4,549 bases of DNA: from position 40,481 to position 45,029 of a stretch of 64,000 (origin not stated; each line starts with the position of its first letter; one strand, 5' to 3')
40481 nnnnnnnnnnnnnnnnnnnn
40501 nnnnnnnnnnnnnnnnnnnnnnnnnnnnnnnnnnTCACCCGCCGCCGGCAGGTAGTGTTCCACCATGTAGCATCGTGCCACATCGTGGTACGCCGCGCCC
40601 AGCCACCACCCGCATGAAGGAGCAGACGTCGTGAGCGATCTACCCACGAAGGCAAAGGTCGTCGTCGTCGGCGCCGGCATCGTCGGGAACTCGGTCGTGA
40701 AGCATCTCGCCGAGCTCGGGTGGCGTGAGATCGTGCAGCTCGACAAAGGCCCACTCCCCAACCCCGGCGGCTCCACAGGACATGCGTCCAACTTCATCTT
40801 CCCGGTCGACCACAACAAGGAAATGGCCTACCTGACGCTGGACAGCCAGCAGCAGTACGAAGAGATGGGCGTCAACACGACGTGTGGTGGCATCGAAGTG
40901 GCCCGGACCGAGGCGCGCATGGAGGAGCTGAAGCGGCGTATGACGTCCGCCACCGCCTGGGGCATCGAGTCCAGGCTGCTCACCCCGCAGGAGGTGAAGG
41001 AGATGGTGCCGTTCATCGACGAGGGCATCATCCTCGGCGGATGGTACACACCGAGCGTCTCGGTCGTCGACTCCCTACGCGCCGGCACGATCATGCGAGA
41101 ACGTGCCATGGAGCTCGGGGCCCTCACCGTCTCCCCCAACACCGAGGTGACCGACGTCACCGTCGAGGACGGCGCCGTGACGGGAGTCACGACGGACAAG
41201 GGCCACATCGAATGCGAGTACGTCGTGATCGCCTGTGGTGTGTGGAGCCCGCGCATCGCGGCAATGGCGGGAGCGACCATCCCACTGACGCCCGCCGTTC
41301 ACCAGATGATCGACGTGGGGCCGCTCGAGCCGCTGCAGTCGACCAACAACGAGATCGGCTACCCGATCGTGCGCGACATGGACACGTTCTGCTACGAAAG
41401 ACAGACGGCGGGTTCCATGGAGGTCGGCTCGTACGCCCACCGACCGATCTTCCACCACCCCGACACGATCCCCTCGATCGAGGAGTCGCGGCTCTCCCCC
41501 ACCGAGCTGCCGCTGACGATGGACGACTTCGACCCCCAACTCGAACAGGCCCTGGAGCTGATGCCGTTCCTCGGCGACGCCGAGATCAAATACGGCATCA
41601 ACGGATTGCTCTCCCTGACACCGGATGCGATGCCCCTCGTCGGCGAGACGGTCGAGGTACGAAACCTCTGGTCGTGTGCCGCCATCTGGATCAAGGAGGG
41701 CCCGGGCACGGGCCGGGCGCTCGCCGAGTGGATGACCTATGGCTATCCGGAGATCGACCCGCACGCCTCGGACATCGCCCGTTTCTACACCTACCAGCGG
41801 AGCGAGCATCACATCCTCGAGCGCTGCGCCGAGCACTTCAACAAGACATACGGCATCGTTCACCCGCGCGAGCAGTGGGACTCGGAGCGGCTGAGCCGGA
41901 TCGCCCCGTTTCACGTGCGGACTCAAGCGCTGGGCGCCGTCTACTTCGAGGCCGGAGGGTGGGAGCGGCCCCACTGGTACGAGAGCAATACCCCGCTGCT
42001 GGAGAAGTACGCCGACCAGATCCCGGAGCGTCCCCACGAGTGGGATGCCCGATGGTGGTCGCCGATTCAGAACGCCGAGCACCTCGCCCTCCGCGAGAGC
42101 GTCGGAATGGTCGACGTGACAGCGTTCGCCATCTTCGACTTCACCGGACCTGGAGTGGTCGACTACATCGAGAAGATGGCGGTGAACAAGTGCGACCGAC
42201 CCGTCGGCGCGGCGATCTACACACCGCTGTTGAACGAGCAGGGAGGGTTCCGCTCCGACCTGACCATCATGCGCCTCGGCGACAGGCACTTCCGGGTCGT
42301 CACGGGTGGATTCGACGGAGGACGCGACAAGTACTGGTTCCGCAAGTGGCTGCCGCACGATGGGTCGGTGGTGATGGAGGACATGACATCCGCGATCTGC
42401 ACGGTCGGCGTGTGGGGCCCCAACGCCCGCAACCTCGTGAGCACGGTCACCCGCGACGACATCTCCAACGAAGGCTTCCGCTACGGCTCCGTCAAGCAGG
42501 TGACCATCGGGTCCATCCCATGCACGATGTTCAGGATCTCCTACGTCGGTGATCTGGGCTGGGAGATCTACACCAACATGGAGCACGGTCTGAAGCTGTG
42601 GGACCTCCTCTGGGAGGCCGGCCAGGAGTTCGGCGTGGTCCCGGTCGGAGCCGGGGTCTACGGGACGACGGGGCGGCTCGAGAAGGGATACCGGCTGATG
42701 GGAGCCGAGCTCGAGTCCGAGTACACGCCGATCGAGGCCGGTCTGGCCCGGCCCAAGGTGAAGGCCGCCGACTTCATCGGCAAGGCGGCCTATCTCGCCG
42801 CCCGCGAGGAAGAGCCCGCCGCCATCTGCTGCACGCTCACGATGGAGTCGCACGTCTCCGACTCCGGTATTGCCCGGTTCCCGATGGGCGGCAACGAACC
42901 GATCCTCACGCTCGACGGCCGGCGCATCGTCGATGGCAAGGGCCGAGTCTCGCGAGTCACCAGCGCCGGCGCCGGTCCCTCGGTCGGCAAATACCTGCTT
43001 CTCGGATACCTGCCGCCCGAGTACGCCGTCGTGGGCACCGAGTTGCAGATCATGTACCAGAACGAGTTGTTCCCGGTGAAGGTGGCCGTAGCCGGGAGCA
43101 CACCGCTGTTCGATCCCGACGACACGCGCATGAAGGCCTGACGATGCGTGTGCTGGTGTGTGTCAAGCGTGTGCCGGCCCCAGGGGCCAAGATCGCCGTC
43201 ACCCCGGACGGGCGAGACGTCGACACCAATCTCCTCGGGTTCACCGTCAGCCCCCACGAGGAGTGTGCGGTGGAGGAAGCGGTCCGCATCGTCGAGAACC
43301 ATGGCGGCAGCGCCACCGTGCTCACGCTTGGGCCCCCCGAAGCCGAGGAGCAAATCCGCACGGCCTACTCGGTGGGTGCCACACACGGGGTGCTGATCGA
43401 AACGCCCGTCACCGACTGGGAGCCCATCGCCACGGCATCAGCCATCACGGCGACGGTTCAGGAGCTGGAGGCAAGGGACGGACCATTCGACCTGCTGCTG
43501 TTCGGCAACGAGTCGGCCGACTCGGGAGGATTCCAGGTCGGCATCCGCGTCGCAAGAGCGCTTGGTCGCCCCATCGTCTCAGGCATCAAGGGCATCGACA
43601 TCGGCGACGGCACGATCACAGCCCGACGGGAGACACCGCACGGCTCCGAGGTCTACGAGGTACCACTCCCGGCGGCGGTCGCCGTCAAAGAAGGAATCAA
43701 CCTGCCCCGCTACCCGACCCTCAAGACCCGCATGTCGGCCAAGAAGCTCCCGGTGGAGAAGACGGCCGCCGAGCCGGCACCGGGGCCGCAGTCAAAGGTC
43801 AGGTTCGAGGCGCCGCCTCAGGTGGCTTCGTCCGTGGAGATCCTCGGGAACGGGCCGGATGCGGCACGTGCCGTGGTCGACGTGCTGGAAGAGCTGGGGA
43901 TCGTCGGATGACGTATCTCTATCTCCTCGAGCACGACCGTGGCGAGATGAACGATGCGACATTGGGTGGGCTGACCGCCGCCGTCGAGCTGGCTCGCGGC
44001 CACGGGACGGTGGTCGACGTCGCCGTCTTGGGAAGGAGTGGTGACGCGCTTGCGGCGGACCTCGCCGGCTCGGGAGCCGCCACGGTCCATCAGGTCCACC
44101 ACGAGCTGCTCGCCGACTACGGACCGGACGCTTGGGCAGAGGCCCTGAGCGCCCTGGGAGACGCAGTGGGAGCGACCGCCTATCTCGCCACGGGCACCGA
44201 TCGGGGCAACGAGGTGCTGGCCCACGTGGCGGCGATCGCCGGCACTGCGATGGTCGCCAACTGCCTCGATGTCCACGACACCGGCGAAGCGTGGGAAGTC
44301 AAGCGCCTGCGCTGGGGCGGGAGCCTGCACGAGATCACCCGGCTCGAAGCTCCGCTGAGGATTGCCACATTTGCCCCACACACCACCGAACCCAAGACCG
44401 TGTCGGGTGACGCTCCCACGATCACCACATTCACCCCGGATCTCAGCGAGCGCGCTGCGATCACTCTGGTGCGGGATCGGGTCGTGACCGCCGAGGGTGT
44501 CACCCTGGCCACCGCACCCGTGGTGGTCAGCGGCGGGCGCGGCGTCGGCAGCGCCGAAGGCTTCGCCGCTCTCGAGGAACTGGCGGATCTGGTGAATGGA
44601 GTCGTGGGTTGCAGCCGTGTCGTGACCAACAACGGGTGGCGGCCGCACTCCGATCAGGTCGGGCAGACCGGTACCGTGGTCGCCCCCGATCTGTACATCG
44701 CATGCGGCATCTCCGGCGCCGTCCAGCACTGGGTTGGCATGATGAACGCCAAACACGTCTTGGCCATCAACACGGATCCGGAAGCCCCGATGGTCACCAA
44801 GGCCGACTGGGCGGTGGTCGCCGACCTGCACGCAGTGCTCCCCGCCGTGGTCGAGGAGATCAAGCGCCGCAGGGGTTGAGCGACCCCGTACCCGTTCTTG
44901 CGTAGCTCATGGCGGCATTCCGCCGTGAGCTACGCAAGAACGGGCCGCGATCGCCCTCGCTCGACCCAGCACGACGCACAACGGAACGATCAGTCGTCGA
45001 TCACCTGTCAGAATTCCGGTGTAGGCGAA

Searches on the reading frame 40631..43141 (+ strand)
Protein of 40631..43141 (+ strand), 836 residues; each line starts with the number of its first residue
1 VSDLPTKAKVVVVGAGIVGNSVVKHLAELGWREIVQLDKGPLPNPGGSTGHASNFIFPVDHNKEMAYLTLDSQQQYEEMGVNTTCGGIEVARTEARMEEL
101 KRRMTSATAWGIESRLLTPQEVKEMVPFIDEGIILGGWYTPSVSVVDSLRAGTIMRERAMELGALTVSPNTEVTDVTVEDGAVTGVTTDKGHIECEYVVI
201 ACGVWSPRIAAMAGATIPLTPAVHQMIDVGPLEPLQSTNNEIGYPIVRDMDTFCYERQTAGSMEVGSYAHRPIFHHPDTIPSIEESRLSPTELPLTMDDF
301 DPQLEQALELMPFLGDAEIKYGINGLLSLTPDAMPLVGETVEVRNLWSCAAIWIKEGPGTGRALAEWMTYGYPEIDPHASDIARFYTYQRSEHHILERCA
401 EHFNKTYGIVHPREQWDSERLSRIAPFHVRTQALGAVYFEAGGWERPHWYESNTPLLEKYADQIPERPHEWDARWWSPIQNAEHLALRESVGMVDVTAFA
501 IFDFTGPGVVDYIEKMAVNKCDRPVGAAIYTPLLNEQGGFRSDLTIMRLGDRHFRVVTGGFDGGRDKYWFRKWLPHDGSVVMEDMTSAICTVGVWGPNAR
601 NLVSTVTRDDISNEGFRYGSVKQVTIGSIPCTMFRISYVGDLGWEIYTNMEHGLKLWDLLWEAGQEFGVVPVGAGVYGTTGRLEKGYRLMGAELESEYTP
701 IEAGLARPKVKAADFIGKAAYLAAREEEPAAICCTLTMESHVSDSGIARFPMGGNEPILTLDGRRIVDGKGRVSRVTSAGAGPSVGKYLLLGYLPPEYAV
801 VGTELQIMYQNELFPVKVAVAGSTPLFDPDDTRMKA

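Call 3: search_protein_families(library=pfam, proteins=[window:40631-43141:+], max_evalue=0.01)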
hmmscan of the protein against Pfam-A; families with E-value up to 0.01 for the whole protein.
window:40631-43141:+ (836 aa): 7 families
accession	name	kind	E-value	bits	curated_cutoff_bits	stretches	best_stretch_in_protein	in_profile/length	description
PF01571.26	GCV_T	-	9e-70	235.3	25.6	1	428-706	2-253/255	Aminomethyltransferase folate-binding domain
PF01266.30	DAO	-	4.5e-53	181.5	27.9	1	9-367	1-353/353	FAD dependent oxidoreductase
PF16350.10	FAO_M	-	6e-14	52.4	27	1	371-420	2-51/56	FAD dependent oxidoreductase central domain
PF08669.17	GCV_T_C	-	7.2e-10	39.1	25.9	1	757-819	13-74/80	Glycine cleavage T-protein C-terminal barrel domain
PF01494.25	FAD_binding_3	-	2.6e-05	24.1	22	1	142-233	93-189/349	FAD binding domain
PF13738.12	Pyr_redox_3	-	8e-05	22.5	30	1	157-216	88-147/305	Pyridine nucleotide-disulphide oxidoreductase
PF07992.20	Pyr_redox_2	-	0.00016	21.7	26.1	0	156-204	190-237/291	Pyridine nucleotide-disulphide oxidoreductase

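Call 24: search_protein_families(library=ncbifam, proteins=[window:40631-43141:+], max_evalue=0.001)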
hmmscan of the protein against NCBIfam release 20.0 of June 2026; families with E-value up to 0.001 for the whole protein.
window:40631-43141:+ (836 aa): 23 families
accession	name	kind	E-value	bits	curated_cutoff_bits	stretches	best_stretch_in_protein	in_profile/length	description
TIGR01372.1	soxA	subfamily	3.2e-48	164.2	1164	1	422-835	607-995/996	sarcosine oxidase subunit alpha family protein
NF001567.0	PRK00389.1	subfamily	4.9e-43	147.5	300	1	480-819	34-348/359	glycine cleavage system aminomethyltransferase GcvT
NF053776.1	TmaoDeMthMsil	equivalog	3.7e-37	128.2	1100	1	482-835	420-762/763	trimethylamine N-oxide demethylase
TIGR00528.1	gcvT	equivalog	4.1e-37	128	235.85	1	480-819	32-355/362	glycine cleavage system aminomethyltransferase GcvT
NF010093.0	PRK13579.1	equivalog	5.1e-26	91.3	459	1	478-819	34-359/371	glycine cleavage system aminomethyltransferase GcvT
TIGR01373.1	soxB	subfamily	6.4e-20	71.3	529.45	1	9-236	32-270/407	sarcosine oxidase subunit beta family protein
NF001933.0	PRK00711.1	subfamily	3.1e-19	69.3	383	1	83-221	133-272/429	D-amino acid dehydrogenase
TIGR02352.1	thiamin_ThiO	equivalog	7.8e-19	68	250.8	1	10-228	1-224/351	glycine oxidase ThiO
NF009133.0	PRK12486.1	equivalog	6.9e-17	61.4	410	1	483-816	47-361/369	dimethylsulfoniopropionate demethylase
NF008425.0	PRK11259.1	equivalog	1e-14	54.3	257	1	7-218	4-215/377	N-methyl-L-tryptophan oxidase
TIGR03364.1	HpnW_proposed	hypoth_equivalog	5.9e-12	45.3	285.1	1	9-234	2-225/365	TIGR03364 family FAD-dependent oxidoreductase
TIGR03377.1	glycerol3P_GlpA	equivalog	3.8e-11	42.2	552.8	1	84-226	79-224/530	anaerobic glycerol-3-phosphate dehydrogenase subunit GlpA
NF008726.1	PRK11728.1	equivalog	4.1e-11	42.4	299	1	9-217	2-213/389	L-2-hydroxyglutarate oxidase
TIGR01377.1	soxA_mon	subfamily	2.8e-10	39.5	479.65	1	10-222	3-216/381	amino oxidase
NF009074.0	PRK12409.1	equivalog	7.1e-09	35.3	494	1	86-223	135-275/410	D-amino acid dehydrogenase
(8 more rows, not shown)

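Call 88: search_solved_structures(query=window:40631-43141:+, max_evalue=1e-20)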
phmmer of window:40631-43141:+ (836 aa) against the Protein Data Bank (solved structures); distinct sequences matched with E-value up to 1e-20: 11.
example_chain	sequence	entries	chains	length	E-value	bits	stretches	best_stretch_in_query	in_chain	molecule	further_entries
1pj5_A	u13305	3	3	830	2.8e-168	564.7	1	8-835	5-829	N,N-dimethylglycine oxidase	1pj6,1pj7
3gsi_A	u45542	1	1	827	6.5e-167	560.2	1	9-835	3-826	N,N-dimethylglycine oxidase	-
5l46_A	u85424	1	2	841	3.4e-86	293.2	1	7-818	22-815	Dimethylglycine dehydrogenase, mitochondrial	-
4pab_A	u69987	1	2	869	4e-83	283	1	6-834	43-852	Dimethylglycine dehydrogenase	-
4p9s_A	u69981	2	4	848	9.8e-83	281.7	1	6-834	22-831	Dimethylglycine dehydrogenase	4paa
2gag_A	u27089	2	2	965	5.4e-30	107.2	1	482-832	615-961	heterotetrameric sarcosine oxidase alpha-subunit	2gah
1yx2_A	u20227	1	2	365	2.1e-28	102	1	475-819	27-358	Aminomethyltransferase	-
1vrq_A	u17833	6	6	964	9e-28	99.9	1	421-723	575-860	Sarcosine oxidase alpha subunit | Subunit alpha of sarcosine oxidase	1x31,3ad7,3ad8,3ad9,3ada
1woo_A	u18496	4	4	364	2.5e-26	95.1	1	454-807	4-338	Aminomethyltransferase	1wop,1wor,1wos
1y56_B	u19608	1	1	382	1.1e-22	83.1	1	4-233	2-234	sarcosine oxidase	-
1v5v_A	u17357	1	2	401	9.6e-21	76.6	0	470-830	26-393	aminomethyltransferase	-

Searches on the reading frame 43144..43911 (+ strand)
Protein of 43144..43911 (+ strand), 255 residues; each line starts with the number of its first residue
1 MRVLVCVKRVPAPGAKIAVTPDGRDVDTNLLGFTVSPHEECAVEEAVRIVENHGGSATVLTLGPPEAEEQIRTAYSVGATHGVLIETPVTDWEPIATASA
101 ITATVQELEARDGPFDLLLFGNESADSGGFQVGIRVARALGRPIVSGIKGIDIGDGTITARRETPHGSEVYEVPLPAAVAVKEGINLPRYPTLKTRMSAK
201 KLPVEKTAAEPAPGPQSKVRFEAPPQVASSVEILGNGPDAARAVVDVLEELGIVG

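Call 80: search_protein_families(library=ncbifam, proteins=[window:43144-43911:+], max_evalue=0.00001)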
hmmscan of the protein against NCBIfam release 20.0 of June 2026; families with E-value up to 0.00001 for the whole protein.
window:43144-43911:+ (255 aa): 5 families
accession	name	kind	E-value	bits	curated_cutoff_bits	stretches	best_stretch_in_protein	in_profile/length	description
NF042971.1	AcrlCoAredClosAcrB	equivalog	2.4e-24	85.8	475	1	1-204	1-202/266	acryloyl-CoA reductase electron transfer subunit gamma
NF040731.1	flavo_sub_EftB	exception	1.1e-23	84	445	1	2-223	1-219/260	electron transfer flavoprotein subunit beta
NF008998.0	PRK12342.1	equivalog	2.2e-22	79.6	338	1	1-239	1-240/254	electron transfer flavoprotein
NF002888.0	PRK03359.1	subfamily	6.3e-20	71.6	219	1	1-210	1-209/256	putative electron transfer flavoprotein FixA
TIGR04503.1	mft_etfB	hypoth_equivalog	6.6e-19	68.3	200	1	21-221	16-227/290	mycofactocin-associated electron transfer flavoprotein beta subunit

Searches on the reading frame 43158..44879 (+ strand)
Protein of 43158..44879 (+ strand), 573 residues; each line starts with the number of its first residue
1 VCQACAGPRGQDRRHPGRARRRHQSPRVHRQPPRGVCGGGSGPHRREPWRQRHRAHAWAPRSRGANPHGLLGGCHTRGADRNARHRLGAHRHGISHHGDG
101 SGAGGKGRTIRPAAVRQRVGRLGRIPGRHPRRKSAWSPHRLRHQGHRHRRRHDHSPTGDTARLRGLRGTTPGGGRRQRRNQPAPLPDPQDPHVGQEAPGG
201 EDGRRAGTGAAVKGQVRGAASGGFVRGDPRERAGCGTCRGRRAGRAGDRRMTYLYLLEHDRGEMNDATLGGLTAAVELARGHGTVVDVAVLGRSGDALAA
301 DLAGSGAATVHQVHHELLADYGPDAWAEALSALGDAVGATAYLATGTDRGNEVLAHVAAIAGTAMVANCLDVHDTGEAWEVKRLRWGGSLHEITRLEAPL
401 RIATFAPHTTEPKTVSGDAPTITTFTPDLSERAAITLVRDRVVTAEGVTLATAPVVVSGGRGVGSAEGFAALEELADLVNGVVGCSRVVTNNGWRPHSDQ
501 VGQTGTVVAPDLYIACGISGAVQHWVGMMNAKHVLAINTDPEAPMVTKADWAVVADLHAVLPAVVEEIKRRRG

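Call 3: search_protein_families(library=pfam, proteins=[window:43158-44879:+], max_evalue=0.01)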
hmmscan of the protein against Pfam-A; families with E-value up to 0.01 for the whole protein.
window:43158-44879:+ (573 aa): 2 families
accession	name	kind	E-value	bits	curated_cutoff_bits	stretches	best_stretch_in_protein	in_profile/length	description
PF00766.25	ETF_alpha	-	4e-33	113.7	27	1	450-528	2-80/81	Electron transfer flavoprotein FAD-binding domain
PF01012.27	ETF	-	1.2e-22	81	26.7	1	256-427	4-178/181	Electron transfer flavoprotein domain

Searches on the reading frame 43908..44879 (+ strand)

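Call 80: search_protein_families(library=ncbifam, proteins=[window:43908-44879:+], max_evalue=0.00001)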
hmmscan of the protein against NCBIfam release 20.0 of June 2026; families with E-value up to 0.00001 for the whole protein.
window:43908-44879:+ (323 aa): 5 families
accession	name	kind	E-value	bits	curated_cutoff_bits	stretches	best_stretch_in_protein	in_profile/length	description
NF042970.1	AcrlCoAredClosAcrA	equivalog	3.8e-41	141.4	600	2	172-320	207-359/360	acryloyl-CoA reductase electron transfer subunit beta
NF038209.1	mft_etfA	equivalog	1.5e-35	123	240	1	40-316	29-300/303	mycofactocin-associated electron transfer flavoprotein alpha subunit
NF008884.0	PRK11916.1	equivalog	2.6e-33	115.7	528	1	73-320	64-312/312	electron transfer flavoprotein subunit alpha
NF051845.1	EtFlavAlphaProt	equivalog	6e-29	101.2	600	1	29-322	121-403/406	electron transfer flavoprotein subunit alpha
NF002889.0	PRK03363.1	equivalog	8.6e-28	97.5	549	1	67-318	63-311/313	electron transfer flavoprotein subunit alpha/FixB family protein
